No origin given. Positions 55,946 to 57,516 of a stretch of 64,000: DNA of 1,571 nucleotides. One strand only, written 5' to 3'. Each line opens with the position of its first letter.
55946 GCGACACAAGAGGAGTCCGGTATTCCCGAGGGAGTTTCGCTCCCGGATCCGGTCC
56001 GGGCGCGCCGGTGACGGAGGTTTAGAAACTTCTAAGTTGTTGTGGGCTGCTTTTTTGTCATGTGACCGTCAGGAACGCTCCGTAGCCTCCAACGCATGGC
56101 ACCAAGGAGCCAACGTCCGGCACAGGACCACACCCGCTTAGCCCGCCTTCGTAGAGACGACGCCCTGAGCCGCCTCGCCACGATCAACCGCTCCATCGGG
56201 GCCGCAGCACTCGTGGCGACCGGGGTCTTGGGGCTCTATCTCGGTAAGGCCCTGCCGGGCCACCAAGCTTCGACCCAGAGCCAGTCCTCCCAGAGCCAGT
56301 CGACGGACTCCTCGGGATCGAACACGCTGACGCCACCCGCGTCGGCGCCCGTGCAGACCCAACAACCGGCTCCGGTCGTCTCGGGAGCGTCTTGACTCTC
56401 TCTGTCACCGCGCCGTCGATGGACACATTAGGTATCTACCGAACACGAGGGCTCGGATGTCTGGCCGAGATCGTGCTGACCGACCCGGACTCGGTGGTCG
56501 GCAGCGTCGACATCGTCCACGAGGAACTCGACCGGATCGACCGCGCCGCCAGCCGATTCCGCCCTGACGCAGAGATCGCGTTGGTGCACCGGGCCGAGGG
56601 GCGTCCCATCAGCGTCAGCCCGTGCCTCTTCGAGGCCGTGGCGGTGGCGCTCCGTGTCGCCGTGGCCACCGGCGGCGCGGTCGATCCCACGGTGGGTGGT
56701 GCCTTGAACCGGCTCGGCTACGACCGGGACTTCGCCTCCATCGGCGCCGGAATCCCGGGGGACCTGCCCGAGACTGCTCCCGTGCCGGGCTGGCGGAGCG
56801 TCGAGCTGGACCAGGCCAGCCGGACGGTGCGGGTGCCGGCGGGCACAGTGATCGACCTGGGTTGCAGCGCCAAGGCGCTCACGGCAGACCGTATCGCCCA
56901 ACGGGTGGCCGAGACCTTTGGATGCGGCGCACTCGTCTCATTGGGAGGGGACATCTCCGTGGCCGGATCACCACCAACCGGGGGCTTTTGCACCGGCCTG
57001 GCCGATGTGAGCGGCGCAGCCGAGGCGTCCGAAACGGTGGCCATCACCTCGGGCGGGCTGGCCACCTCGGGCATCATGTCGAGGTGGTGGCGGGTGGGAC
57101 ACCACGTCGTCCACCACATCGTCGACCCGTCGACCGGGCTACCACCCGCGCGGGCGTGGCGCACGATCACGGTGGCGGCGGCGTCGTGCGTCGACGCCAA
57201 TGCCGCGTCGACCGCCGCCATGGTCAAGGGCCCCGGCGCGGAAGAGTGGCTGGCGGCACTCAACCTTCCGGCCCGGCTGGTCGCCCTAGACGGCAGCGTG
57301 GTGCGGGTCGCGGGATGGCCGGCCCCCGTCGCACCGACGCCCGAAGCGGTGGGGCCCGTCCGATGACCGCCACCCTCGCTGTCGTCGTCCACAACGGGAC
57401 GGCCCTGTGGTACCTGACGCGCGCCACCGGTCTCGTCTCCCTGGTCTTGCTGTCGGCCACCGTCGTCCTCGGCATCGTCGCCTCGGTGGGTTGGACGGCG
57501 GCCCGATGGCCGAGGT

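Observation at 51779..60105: Candidate transmembrane electron-export system built around ApbE flavinylation: FRE + FMN_bind, TCS, ApbE, MsrQ-like, NuoF-like and ferredoxin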

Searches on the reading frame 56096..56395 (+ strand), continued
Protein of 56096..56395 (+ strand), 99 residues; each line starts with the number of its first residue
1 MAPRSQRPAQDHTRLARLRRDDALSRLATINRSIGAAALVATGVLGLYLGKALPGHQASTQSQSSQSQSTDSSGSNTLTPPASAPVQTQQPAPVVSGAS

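Call 79: find_related_loci(query=A5, collection=metagenome_contigs, flank=6000)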
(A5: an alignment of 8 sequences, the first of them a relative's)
Query A5 (462 aa) in metagenome_contigs; peptide patterns used: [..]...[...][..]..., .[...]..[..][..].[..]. (x = any residue, [..] = any of these).
600 stretches matched a pattern (row limit reached: there are more); 585 encode a relative of the query (tblastn E <= 1e-3); the best 80 are kept; 80 distinct loci.
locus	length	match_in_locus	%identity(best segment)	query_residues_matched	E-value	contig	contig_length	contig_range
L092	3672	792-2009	75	15-420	0e+0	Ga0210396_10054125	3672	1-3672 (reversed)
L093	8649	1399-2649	73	3-424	0e+0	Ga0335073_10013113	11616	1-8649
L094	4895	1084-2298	74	17-420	0e+0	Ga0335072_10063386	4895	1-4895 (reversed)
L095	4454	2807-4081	69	16-452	0e+0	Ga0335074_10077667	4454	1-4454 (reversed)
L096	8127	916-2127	73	16-420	0e+0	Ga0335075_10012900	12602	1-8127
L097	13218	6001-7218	72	15-420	0e+0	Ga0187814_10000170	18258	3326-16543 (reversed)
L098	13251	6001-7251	69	12-432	6e-179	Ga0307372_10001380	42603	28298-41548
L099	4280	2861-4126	70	17-433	4e-175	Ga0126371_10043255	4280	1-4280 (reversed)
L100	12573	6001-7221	65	16-424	1e-168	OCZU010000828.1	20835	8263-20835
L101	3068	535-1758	64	17-424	1e-177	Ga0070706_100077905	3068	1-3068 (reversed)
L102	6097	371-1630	64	17-424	2e-167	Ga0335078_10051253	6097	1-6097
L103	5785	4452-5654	67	17-419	3e-166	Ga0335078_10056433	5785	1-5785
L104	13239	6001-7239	63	16-424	1e-160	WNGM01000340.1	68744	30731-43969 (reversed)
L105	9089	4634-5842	62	16-418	7e-161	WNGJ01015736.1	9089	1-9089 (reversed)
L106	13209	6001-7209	67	17-419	2e-158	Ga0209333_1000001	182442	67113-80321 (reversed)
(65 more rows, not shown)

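Call 90: predict_structure(alignment_id=A4)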
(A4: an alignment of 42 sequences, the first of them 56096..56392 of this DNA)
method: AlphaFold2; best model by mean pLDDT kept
length: 99 residues; sequences in the alignment: 42
mean_pLDDT: 65.9   pTM: 0.34
mean pLDDT of the five models: 65.9, 65.3, 62.0, 61.6, 59.7
residues with pLDDT >= 90: 22; 70-90: 17; 50-70: 26; < 50: 34
segments of 3 or more residues with pLDDT < 50: 59-87
pLDDT, mean of each block of 10 residues (from residue 1): 63 87 92 91 81 56 42 41 48 59
secondary structure, 60 per line:
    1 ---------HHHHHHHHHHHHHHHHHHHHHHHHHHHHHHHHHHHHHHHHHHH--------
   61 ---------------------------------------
elements in order: H10-52

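Call 93: search_protein_families(library=pfam, proteins=[window:56096-56392:+], max_evalue=10)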
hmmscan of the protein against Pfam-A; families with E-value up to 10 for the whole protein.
window:56096-56392:+ (99 aa): 0 families

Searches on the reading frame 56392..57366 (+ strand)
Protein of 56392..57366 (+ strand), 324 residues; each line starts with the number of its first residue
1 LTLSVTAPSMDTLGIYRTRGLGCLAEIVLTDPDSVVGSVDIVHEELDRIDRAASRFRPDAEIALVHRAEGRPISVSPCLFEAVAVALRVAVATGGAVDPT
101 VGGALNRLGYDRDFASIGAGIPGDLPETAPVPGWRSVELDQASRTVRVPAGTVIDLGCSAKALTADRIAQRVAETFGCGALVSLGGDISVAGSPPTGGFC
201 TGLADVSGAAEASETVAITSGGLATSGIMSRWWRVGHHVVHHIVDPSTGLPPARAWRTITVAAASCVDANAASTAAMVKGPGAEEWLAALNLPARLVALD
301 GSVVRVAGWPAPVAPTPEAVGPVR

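Call 4: search_protein_families(library=pfam, proteins=[window:56392-57366:+], max_evalue=0.01)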
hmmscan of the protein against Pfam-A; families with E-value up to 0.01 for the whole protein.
window:56392-57366:+ (324 aa): 1 family
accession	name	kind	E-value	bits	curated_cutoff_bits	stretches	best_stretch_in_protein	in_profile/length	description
PF02424.20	ApbE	-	3.4e-46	158.4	25.6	1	40-288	15-256/266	ApbE family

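Call 5: search_protein_families(library=ncbifam, proteins=[window:56392-57366:+], max_evalue=0.01)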
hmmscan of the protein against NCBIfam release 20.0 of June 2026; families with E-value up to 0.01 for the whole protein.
window:56392-57366:+ (324 aa): 1 family
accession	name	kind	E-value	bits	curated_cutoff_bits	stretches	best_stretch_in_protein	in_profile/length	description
NF007774.0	PRK10461.1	equivalog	4.7e-15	55.3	498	1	41-282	64-311/351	FAD:protein FMN transferase ApbE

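Call 76: search_solved_structures(query=window:56392-57363:+, max_evalue=0.00001, show_alignments=2)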
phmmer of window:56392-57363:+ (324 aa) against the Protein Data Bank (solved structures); distinct sequences matched with E-value up to 0.00001: 13.
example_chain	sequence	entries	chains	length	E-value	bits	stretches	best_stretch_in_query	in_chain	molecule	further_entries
1vrm_A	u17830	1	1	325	1.9e-23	86.5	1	46-293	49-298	hypothetical protein TM1553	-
7esa_A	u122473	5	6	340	6.1e-18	68.4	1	37-281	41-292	FAD:protein FMN transferase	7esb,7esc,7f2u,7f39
3pnd_A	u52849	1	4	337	1.4e-16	63.9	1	41-298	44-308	Thiamine biosynthesis lipoprotein ApbE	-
4xdt_A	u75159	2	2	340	7e-16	61.6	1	38-280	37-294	FAD:protein FMN transferase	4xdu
4xgw_A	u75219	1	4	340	1.7e-15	60.4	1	41-302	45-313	FAD:protein FMN transferase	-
4ifu_A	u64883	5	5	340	4.5e-15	59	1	39-280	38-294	FAD:protein FMN transferase | Thiamine biosynthesis lipoprotein ApbE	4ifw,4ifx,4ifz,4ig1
2o18_A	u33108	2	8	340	6.1e-15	58.5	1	41-302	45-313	Thiamine biosynthesis lipoprotein apbE | FAD:protein FMN transferase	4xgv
4xdr_A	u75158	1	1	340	1.4e-14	57.4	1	39-280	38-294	FAD:protein FMN transferase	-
7mgt_A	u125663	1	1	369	1.8e-14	57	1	39-280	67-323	FAD:protein FMN transferase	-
4xgx_A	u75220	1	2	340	3.9e-14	55.9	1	41-302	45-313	FAD:protein FMN transferase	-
6nxi_A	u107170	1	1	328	1.8e-12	50.4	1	45-288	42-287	FAD:protein FMN transferase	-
6nxj_A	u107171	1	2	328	4.2e-11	45.9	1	45-288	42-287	FAD:protein FMN transferase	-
5mgy_H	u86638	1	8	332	2.8e-09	39.9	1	45-290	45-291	FAD:protein FMN transferase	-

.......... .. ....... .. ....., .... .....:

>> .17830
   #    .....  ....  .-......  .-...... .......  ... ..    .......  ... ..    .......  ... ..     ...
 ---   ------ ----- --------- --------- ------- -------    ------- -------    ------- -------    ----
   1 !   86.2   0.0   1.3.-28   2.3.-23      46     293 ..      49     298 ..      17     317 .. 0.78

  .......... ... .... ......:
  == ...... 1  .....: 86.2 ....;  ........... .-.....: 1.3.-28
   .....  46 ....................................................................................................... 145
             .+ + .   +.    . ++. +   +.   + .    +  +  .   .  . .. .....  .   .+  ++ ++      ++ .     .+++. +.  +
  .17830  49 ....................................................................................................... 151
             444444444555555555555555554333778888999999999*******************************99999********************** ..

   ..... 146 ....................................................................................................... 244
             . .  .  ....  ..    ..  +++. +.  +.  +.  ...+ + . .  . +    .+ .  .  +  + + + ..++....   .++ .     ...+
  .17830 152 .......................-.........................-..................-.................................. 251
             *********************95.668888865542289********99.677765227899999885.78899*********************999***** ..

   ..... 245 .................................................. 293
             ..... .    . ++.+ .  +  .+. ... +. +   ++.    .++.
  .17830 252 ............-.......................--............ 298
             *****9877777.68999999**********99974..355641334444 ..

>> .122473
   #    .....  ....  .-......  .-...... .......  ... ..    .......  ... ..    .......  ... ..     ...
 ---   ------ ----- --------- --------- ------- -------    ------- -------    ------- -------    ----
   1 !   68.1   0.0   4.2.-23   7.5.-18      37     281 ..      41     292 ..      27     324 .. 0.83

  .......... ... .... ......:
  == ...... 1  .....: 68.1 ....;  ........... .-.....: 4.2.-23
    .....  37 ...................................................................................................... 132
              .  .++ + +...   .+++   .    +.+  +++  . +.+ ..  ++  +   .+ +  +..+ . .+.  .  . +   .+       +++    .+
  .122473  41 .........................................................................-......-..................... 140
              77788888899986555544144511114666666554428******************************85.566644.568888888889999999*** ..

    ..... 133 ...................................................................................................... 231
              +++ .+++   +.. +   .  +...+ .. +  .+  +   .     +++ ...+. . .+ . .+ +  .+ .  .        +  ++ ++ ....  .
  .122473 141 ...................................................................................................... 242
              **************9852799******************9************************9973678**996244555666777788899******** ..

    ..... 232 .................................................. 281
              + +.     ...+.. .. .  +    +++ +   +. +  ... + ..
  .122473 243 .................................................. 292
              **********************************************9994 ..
